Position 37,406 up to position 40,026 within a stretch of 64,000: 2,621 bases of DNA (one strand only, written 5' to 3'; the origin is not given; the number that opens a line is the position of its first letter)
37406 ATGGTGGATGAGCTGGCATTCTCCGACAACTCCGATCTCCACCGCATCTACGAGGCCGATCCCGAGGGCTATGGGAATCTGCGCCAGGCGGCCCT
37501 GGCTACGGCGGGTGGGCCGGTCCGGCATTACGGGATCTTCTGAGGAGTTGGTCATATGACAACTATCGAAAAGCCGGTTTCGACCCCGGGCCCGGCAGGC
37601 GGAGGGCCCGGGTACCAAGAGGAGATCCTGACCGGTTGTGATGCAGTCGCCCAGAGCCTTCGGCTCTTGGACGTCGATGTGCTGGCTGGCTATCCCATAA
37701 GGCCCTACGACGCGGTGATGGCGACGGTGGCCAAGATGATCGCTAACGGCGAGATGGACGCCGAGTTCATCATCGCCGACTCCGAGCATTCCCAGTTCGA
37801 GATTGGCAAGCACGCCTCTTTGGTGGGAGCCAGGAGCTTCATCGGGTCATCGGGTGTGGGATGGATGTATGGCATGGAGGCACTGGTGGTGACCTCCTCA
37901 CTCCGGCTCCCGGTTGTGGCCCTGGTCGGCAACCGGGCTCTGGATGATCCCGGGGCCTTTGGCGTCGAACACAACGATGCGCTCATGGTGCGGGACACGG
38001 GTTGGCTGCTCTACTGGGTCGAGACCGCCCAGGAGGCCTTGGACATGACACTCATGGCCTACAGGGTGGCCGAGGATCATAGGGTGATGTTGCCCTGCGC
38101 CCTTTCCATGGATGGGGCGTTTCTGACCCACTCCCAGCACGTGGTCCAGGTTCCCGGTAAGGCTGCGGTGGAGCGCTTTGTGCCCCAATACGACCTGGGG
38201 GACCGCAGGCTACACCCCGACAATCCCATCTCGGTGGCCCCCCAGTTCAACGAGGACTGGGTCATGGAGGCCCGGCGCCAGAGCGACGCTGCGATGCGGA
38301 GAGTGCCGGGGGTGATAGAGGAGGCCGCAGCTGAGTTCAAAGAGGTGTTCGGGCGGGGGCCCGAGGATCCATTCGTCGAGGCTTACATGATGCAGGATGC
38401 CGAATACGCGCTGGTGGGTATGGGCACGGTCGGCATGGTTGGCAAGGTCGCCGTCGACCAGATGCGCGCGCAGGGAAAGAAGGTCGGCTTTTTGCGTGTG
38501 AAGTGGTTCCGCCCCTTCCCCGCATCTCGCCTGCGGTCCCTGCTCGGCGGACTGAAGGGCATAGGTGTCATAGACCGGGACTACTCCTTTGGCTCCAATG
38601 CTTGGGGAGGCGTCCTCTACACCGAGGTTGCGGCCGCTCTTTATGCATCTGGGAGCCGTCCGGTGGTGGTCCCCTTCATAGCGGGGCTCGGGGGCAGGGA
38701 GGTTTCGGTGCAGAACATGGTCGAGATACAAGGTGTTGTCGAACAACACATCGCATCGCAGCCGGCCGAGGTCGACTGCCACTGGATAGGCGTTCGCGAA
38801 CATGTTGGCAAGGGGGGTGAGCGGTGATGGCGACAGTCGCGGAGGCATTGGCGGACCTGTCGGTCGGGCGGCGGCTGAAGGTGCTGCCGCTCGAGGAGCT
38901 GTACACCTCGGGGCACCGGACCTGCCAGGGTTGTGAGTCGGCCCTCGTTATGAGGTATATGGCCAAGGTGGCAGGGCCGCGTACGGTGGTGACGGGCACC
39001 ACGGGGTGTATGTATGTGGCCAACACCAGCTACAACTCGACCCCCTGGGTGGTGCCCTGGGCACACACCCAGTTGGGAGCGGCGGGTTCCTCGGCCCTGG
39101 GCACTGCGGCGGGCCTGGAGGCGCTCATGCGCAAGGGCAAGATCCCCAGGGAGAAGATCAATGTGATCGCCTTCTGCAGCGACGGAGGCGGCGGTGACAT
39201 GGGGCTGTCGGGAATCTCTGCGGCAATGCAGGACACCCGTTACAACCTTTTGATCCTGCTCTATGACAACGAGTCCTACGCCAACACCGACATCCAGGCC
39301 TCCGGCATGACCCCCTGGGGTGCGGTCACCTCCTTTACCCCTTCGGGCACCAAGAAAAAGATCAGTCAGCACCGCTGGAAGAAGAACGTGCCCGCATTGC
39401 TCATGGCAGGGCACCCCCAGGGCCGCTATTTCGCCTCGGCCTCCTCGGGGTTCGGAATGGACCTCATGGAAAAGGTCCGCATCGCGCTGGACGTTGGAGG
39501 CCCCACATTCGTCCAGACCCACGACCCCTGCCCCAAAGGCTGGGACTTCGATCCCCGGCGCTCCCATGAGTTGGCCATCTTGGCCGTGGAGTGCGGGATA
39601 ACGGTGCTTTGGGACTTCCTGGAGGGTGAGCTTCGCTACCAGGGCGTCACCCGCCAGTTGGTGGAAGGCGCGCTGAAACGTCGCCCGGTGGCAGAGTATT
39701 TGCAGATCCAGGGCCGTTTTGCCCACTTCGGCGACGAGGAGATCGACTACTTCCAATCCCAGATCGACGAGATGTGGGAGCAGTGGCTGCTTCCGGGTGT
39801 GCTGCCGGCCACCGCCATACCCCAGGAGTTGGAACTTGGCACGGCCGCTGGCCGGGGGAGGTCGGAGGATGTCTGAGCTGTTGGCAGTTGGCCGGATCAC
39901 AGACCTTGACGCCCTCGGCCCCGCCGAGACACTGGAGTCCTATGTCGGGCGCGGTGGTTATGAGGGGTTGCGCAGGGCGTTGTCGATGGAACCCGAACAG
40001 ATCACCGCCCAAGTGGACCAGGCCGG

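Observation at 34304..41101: Oxalate-oxidoreductase-like OFOR coupled to an orphan NuoF-like flavoprotein, divergent from an OFA-family transporter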

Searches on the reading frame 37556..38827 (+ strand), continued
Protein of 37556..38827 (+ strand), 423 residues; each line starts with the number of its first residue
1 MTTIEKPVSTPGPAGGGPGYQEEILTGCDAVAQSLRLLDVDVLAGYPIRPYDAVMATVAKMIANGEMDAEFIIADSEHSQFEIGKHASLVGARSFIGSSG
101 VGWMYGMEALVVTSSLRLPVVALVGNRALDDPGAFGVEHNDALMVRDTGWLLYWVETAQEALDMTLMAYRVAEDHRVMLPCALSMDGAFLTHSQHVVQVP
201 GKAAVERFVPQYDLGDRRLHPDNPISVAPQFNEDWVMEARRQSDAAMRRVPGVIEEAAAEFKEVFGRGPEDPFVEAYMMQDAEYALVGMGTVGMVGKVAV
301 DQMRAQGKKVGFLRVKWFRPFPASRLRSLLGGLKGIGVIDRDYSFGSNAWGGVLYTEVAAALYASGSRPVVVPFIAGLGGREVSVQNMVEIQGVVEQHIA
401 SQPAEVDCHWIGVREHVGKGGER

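Call 33: find_related_loci(query=window:37556-38827:+, collection=genome_contigs, flank=9000)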
Query window:37556-38827:+ (423 aa) in genome_contigs; peptide patterns used: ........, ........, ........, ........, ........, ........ (x = any residue, [..] = any of these).
50 stretches matched a pattern; 20 encode a relative of the query (tblastn E <= 1e-3); 18 distinct loci.
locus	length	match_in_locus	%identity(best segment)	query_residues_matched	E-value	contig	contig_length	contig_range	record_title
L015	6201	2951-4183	78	1-414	0e+0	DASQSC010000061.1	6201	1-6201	MAG TPA_asm: Streptosporangiaceae bacterium isolate SMAG_U10899 k141_200912, whole genome shotgun sequence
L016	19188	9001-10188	80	19-414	0e+0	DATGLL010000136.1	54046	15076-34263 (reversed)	MAG TPA_asm: Candidatus Dormiibacterota bacterium isolate SMAG_U9885 k141_300884, whole genome shotgun sequence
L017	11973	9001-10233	78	1-414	0e+0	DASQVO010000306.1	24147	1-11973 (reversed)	MAG TPA_asm: Streptosporangiaceae bacterium isolate SMAG_U10989 k141_11023, whole genome shotgun sequence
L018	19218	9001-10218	78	1-414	0e+0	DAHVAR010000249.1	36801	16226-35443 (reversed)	MAG TPA_asm: Actinobacteria bacterium isolate clean1706 k141_77310, whole genome shotgun sequence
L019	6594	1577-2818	77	1-414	0e+0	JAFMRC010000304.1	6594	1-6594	MAG: Nocardiopsaceae bacterium isolate Bacteria.bin_24 NODE_5259_length_6594_cov_9.253206, whole genome shotgun sequence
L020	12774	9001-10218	77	1-414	0e+0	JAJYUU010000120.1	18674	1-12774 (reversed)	MAG: Actinomycetes bacterium isolate FK1.bin32 NODE_2918_length_18674_cov_8.297622, whole genome shotgun sequence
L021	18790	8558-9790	77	1-414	0e+0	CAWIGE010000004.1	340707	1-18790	MAG: uncultured Actinomycetes bacterium isolate MFD09603.bin.2.193 genome assembly, contig: contig_15121, whole genome s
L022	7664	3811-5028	77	1-414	0e+0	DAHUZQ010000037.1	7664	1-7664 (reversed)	MAG TPA_asm: Actinobacteria bacterium isolate clean1968 k141_202078, whole genome shotgun sequence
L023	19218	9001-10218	61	13-420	3e-165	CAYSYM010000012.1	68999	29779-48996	MAG TPA_asm: uncultured Chloroflexota bacterium isolate SRP093762_co1_128 genome assembly, contig: NODE_242_length_68999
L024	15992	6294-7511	61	9-415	2e-164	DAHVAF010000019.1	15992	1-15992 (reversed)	MAG TPA_asm: Clostridia bacterium isolate clean1695 k141_406968, whole genome shotgun sequence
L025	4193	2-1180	61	22-415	2e-168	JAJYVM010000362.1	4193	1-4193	MAG: Bacillota bacterium isolate FK2.bin20 NODE_29567_length_4193_cov_1.356370, whole genome shotgun sequence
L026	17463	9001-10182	79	21-414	0e+0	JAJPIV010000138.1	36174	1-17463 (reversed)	MAG: Actinomycetota bacterium isolate Centralia_MAG_38 k107_11714978, whole genome shotgun sequence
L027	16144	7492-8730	77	1-414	0e+0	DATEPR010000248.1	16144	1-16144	MAG TPA_asm: Pseudonocardiaceae bacterium isolate SMAG_U9026 k141_1916035, whole genome shotgun sequence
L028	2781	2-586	74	220-414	7e-98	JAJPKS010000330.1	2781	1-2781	MAG: Bacillota bacterium isolate Centralia_MAG_97 k107_16991508, whole genome shotgun sequence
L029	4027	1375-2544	35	23-415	1e-70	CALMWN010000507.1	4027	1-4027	MAG TPA_asm: uncultured Clostridia bacterium isolate SRR5215466_bin.117_CONCOCT_v1.1_MAG genome assembly, contig: ERZ781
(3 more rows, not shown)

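Call 52: search_protein_families(library=pfam, proteins=[L027:5326-6111:+, L027:4026-4970:+, L018:12726-13505:-, L018:13577-14182:+, L018:14304-15824:+, L026:14536-15525:-, L026:16531-17436:-, L021:17941-18696:-, L020:6492-7496:+, L018:4104-5492:-], max_evalue=0.0001)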
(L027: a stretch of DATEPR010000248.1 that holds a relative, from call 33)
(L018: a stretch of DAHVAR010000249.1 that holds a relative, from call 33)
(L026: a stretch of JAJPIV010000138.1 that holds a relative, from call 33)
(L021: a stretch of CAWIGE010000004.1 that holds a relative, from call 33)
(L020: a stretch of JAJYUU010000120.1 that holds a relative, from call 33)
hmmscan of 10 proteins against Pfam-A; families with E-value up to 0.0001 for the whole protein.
L027:5326-6111:+ (261 aa): 3 families
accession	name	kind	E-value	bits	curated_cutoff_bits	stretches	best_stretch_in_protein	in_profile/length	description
PF07729.17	FCD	-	1e-24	87.7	24.3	1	120-241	1-124/125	FCD domain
PF00392.27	GntR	-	2.9e-20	72.1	27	1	51-110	4-64/64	Bacterial regulatory proteins, gntR family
PF13412.12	HTH_24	-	5.7e-05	23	21.9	0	74-100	21-47/48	Winged helix-turn-helix DNA-binding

L027:4026-4970:+ (314 aa): 1 family
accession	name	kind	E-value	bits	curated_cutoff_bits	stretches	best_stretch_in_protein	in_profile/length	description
PF00561.26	Abhydrolase_1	-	1.2e-22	81.2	25.8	1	35-290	4-238/245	alpha/beta hydrolase fold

L018:12726-13505:- (259 aa): 2 families
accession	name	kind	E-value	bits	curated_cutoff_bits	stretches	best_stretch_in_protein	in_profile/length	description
PF07729.17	FCD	-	1.4e-26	93.8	24.3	1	126-247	1-124/125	FCD domain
PF00392.27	GntR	-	5.4e-19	68.1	27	1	55-116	2-64/64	Bacterial regulatory proteins, gntR family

L018:13577-14182:+ (201 aa): 1 family
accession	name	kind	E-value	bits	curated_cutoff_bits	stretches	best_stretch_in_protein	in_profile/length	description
PF06736.16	TMEM175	-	1.2e-28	99.9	25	1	5-89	1-88/88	Endosomal/lysosomal potassium channel TMEM175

L018:14304-15824:+ (506 aa): 2 families
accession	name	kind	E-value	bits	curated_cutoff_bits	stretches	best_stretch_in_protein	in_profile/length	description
PF07690.21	MFS_1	-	1.6e-49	169.1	33.4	1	56-447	2-347/347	Major Facilitator Superfamily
PF00083.30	Sugar_tr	-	7.6e-05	22.2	22.3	1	77-222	38-189/452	Sugar (and other) transporter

L026:14536-15525:- (329 aa): 3 families
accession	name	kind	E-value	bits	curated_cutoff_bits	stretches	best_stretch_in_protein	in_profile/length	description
PF07729.17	FCD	-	2.9e-26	92.8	24.3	1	192-313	1-124/125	FCD domain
PF00392.27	GntR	-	7.3e-20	70.8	27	1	121-182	2-64/64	Bacterial regulatory proteins, gntR family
PF12802.13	MarR_2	-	6.9e-05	23.4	27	0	146-179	24-57/61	MarR family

L026:16531-17436:- (301 aa): 1 family
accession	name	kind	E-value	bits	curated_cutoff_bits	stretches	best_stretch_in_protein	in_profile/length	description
PF03824.22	NicO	-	8.7e-95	317.8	27.7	1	2-278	14-285/287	High-affinity nickel-transport protein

L021:17941-18696:- (251 aa): 3 families
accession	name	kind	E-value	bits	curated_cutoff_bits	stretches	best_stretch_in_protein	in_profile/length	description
PF00005.33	ABC_tran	-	8.2e-27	94.9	25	1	40-188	1-136/137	ABC transporter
PF13304.12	AAA_21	-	8.7e-08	33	27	0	144-220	221-300/304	AAA domain, putative AbiEii toxin, Type IV TA system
PF02463.25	SMC_N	-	3e-05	24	40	0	157-230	133-209/220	RecF/RecN/SMC N terminal domain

L020:6492-7496:+ (334 aa): 1 family
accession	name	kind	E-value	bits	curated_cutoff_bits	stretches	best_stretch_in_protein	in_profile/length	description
PF01180.27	DHO_dh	-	2.5e-07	30.6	27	1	4-287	2-288/291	Dihydroorotate dehydrogenase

L018:4104-5492:- (462 aa): 2 families
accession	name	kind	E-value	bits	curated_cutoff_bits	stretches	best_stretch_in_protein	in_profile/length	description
PF07690.21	MFS_1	-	9.8e-27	94.2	33.4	2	22-313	1-256/347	Major Facilitator Superfamily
PF05977.19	MFS_3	-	1.3e-18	67.2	27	1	15-207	8-199/524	Transmembrane secretion effector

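Call 58: search_protein_representatives(protein=window:37556-38827:+)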
Query: 423 residues. Proteins with E-value up to 0.001 (for the whole library): 3834; up to 1e-10: 1794; up to 1e-30: 406. The best 150 are listed.
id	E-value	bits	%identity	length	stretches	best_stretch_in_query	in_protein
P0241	3.2e-156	536.9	60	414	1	20-414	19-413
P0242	8.4e-142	489.4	64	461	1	9-347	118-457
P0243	8.2e-128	443.4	61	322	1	95-414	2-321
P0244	3.1e-111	388.8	63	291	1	19-292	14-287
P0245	1.3e-101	357.1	63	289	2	21-183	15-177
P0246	4.9e-100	351.9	66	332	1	22-252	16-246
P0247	1.3e-99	350.5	65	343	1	104-342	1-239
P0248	1.1e-96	340.8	45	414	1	21-414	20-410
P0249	4.2e-91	322.4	69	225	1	21-226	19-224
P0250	8.7e-89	314.8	41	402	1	25-414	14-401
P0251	1.2e-86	307.8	66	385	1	15-219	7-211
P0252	6.9e-86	305.3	55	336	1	165-415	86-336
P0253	8.4e-78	278.6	51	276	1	149-414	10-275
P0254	3.8e-75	269.9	58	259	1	113-335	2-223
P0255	1.3e-74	268.1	41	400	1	25-389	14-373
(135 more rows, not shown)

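Call 70: find_encoding_contigs(protein=P0250, flank=8000, max_places=3)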
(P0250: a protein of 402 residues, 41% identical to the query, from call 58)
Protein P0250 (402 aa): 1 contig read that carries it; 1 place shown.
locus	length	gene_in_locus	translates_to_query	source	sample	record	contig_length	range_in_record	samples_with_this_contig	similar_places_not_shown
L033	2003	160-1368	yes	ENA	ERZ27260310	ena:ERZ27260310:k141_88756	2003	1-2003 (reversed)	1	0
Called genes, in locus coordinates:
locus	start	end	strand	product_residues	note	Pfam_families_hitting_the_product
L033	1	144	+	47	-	?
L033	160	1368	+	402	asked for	PF01855:POR_N, PF17147:PFOR_II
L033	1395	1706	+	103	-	-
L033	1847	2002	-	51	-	?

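Call 94: find_encoding_contigs(protein=P0045, flank=8000, max_places=2)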
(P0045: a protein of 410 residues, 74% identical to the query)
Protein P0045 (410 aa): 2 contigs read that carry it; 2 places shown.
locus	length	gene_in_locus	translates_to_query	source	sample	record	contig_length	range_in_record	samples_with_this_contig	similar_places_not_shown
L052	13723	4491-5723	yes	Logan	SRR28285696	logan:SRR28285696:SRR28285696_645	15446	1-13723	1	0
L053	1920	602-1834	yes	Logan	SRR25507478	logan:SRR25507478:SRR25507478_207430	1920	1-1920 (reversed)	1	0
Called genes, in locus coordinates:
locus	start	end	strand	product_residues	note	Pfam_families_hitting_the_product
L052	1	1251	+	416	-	?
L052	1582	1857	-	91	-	PF13183:Fer4_8 (faint), PF12838:Fer4_7, PF13187:Fer4_9 (weak), PF12797:Fer4_2 (weak), PF00037:Fer4, PF12837:Fer4_6, PF13237:Fer4_10 (weak), PF12838:Fer4_7 (weak), +2 more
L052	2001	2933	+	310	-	PF00126:HTH_1, PF03466:LysR_substrate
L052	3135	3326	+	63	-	-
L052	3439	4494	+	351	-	PF00037:Fer4 (faint), PF12797:Fer4_2 (faint), PF12838:Fer4_7 (weak), PF13237:Fer4_10 (weak), PF14697:Fer4_21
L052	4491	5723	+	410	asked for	PF01855:POR_N, PF17147:PFOR_II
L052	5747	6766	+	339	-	PF02775:TPP_enzyme_C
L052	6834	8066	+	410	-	PF01512:Complex1_51K, PF10589:NADH_4Fe-4S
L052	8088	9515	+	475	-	PF00390:malic, PF03949:Malic_M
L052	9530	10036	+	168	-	-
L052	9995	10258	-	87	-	-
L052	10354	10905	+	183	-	-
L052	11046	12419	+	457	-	PF07690:MFS_1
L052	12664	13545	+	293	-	PF00892:EamA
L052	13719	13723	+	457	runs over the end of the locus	PF01743:PolyA_pol, PF01966:HD (weak), PF13735:tRNA_NucTran2_2 (weak)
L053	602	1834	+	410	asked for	PF01855:POR_N, PF17147:PFOR_II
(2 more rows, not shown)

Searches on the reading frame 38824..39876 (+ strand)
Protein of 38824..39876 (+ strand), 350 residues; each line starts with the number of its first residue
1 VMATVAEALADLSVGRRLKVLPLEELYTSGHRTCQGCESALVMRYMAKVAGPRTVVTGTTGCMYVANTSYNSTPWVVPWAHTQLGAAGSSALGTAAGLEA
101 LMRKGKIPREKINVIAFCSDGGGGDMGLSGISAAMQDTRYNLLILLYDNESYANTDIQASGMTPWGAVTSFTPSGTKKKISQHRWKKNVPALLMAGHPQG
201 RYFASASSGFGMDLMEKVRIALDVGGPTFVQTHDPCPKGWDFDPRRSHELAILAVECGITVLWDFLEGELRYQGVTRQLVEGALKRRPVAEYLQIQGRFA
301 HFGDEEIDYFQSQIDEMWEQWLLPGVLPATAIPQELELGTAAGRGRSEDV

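Call 8: search_protein_families(library=pfam, proteins=[window:38824-39876:+], max_evalue=0.01)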
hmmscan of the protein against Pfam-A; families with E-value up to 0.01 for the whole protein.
window:38824-39876:+ (350 aa): 1 family
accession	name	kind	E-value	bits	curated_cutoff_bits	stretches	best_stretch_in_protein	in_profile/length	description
PF02775.26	TPP_enzyme_C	-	3e-11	43.8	21.9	1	60-231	2-150/151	Thiamine pyrophosphate enzyme, C-terminal TPP binding domain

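Call 9: search_protein_families(library=ncbifam, proteins=[window:38824-39876:+], max_evalue=0.01)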
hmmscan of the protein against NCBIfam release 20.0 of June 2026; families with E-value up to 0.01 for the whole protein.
window:38824-39876:+ (350 aa): 7 families
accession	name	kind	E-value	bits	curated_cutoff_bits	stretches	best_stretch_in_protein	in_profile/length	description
NF045792.1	OxalOxredbeta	equivalog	5.6e-95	317.9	590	1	18-318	8-300/311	oxalate oxidoreductase subunit beta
NF008819.1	PRK11865.1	equivalog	3.9e-76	256.2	405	1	21-320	8-295/300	pyruvate synthase subunit PorB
NF008818.0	PRK11864.1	subfamily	4.2e-69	233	405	1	18-320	5-291/300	3-methyl-2-oxobutanoate dehydrogenase subunit beta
NF045766.1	PhenlGlyoxDHPadI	equivalog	2.1e-45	155.3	700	1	23-317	148-429/443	NADH-dependent phenylglyoxylate dehydrogenase subunit beta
TIGR02176.1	pyruv_ox_red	equivalog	6.2e-14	50.8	911.35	1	116-317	958-1151/1167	pyruvate:ferredoxin (flavodoxin) oxidoreductase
TIGR02177.1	PorB_KorB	subfamily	8.6e-05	22.1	261.9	1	106-237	66-188/286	2-oxoacid:acceptor oxidoreductase, beta subunit, pyruvate/2-ketoisovalerate family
NF008820.0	PRK11866.1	equivalog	0.00015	21.2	402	1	105-236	79-201/287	2-oxoacid ferredoxin oxidoreductase subunit beta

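Call 41: search_solved_structures(query=window:38824-39876:+, show_alignments=2, max_evalue=1e-10)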
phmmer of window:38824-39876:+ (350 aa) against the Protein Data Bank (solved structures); distinct sequences matched with E-value up to 1e-10: 2.
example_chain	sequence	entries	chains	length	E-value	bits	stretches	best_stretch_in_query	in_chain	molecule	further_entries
5c4i_C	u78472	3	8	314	1.1e-78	268.3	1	18-316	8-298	Oxalate oxidoreductase subunit beta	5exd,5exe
9bt4_C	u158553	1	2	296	2.3e-53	185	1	27-313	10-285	Pyruvate:Ferredoxin Oxidoreductase, subunit beta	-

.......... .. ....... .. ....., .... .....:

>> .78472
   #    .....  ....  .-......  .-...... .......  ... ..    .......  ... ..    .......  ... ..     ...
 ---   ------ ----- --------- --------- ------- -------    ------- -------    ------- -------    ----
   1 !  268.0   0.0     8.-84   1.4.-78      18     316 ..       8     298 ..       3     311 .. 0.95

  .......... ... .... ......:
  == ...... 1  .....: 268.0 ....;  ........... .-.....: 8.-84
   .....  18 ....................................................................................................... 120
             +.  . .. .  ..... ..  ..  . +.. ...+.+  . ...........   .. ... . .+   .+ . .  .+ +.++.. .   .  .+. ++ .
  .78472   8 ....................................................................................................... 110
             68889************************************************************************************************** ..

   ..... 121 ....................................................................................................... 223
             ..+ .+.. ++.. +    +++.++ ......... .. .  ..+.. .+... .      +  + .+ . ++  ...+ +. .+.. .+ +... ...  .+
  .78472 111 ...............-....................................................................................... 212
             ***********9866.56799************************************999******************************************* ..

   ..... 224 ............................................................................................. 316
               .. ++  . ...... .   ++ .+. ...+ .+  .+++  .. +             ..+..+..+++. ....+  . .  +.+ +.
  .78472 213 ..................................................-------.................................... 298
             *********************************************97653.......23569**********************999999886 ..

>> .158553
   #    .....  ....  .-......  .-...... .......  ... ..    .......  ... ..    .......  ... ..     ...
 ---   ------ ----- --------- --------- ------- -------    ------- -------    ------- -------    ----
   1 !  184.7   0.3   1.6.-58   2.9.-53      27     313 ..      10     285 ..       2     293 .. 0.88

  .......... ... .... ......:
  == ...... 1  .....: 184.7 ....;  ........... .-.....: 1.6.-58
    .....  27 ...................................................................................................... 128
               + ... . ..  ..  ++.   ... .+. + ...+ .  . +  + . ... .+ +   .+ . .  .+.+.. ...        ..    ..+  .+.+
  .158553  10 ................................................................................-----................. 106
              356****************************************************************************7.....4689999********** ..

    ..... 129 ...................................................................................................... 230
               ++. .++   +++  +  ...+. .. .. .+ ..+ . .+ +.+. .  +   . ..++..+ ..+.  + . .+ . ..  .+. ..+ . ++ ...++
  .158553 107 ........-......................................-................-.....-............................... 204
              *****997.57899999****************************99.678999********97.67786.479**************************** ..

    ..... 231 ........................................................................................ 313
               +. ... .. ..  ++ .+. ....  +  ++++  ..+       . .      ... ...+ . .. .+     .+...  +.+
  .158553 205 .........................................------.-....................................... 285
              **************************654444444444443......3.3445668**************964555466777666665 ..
